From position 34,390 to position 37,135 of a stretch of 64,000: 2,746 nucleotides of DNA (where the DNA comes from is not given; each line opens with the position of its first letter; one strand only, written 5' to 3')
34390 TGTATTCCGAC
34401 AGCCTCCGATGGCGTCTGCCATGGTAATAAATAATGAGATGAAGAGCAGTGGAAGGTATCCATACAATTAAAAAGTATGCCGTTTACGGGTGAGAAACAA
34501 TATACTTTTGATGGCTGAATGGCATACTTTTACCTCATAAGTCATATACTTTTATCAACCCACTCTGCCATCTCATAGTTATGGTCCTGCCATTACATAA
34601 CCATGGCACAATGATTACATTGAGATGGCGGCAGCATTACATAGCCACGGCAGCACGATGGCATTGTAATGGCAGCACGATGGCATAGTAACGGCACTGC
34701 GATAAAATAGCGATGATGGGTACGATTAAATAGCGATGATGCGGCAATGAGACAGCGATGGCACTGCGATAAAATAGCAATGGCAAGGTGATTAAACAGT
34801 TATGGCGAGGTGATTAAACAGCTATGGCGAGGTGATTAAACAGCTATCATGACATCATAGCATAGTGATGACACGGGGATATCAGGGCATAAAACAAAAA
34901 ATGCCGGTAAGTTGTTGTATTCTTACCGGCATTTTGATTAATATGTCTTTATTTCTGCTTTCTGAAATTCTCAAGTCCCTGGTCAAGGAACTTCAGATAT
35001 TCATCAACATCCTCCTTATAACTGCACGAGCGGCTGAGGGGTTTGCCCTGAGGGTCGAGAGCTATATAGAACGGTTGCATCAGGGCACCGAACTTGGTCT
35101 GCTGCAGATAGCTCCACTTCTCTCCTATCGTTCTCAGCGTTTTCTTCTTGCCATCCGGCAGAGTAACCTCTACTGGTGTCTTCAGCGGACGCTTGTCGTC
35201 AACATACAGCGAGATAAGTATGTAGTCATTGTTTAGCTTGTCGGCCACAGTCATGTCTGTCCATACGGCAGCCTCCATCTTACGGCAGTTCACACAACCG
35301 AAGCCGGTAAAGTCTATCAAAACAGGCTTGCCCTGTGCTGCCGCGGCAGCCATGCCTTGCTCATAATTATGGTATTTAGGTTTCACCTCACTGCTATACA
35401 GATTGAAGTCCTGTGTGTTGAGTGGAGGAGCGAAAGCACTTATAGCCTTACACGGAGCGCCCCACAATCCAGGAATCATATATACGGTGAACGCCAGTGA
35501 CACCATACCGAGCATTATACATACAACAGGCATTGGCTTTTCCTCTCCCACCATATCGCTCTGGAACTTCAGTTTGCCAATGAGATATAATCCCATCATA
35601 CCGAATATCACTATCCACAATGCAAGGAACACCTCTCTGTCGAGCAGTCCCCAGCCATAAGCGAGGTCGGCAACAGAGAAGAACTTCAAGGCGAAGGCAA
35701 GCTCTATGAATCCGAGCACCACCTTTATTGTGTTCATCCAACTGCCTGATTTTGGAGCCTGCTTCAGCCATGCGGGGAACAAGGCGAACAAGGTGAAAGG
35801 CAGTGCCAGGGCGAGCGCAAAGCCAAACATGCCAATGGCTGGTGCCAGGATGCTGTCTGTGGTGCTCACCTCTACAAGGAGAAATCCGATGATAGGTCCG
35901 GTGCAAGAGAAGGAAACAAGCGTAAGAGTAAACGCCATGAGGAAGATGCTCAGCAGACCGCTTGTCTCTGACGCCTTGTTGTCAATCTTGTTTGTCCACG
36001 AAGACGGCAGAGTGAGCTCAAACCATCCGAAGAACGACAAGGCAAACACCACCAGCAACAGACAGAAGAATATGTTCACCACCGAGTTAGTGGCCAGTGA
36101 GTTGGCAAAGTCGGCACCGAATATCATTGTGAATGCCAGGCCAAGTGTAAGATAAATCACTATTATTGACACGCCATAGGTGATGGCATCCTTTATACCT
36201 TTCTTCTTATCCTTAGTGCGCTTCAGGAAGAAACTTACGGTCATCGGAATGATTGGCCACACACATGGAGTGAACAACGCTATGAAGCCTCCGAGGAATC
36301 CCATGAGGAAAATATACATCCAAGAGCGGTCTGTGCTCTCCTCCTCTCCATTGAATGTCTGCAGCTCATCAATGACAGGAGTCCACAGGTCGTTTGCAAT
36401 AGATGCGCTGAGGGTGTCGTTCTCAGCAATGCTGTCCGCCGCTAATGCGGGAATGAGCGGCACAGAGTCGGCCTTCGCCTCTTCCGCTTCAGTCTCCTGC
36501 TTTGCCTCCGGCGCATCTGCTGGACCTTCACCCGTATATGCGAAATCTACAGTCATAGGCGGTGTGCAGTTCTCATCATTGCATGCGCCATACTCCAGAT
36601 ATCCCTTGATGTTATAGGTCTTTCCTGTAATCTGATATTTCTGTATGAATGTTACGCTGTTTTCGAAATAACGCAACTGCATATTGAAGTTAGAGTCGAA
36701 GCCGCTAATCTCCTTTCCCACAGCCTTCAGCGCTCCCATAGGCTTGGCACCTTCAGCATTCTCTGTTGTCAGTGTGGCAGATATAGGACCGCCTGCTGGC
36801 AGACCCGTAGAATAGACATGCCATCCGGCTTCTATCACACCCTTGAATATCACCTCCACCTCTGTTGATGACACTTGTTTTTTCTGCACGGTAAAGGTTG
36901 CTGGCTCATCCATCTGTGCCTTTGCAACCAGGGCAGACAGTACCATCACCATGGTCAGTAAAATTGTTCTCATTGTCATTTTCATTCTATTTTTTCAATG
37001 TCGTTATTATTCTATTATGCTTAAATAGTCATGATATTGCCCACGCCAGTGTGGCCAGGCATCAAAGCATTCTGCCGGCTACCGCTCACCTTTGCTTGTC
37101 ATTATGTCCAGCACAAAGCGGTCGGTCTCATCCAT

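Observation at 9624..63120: Dispersed family of exact 22-bp-register tandem arrays occupies at least nine intergenic regions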

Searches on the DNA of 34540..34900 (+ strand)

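Call 76: search_dna_similar(query=window:34540-34900:+, collection=plasmids, mode=distant, max_evalue=0.01, max_rows=10)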
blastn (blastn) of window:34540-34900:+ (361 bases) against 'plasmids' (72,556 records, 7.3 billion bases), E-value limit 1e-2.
No match.

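Call 77: search_dna_similar(query=window:34540-34900:+, collection=phages, mode=distant, max_evalue=0.01, max_rows=10)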
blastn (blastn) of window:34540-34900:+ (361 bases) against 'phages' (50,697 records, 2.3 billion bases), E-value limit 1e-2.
No match.
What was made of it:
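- There are no hits in plasmid or phage collections (calls 76, 77).
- Tried and rejected: There are no BLAST hits for the 34.5-34.9 kb array (calls 76, 77).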

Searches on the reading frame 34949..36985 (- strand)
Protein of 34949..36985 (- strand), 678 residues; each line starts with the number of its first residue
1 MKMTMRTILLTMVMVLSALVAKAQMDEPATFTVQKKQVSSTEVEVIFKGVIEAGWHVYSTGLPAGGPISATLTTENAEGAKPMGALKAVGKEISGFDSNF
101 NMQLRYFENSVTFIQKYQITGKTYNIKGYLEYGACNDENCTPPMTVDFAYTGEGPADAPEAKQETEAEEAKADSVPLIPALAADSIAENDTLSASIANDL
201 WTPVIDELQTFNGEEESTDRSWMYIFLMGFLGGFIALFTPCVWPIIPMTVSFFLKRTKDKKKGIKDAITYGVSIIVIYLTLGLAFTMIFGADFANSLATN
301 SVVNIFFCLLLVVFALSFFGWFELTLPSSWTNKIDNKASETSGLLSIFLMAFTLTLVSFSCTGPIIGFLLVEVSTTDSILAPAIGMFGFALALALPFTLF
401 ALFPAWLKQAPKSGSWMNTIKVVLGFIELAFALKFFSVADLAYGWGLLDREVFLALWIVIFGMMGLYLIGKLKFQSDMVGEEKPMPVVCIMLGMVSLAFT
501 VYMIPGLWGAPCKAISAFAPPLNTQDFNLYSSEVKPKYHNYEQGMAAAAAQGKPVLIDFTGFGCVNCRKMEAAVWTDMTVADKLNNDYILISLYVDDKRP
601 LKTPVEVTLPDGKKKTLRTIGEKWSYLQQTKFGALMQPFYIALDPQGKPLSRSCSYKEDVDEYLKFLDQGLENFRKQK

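Call 20: search_protein_families(library=pfam, proteins=[window:34949-36985:-])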
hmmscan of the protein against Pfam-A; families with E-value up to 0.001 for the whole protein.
window:34949-36985:- (678 aa): 5 families
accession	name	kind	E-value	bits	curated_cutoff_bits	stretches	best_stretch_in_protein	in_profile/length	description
PF02683.22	DsbD_TM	-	3.1e-29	102.3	27.1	1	225-435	3-214/219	Cytochrome C biogenesis protein transmembrane domain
PF13899.12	Thioredoxin_7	-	1.3e-11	44.9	27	1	539-597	4-62/83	Thioredoxin-like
PF11412.14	DsbD_N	-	3.8e-07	30.6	25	1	33-148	13-115/119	Thiol:disulfide interchange protein DsbD, N-terminal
PF13098.12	Thioredoxin_2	-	6.7e-05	23.6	27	1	548-602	1-55/104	Thioredoxin-like domain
PF03190.21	Thioredox_DsbH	-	0.00014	22.3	27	1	542-594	27-79/163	Protein of unknown function, DUF255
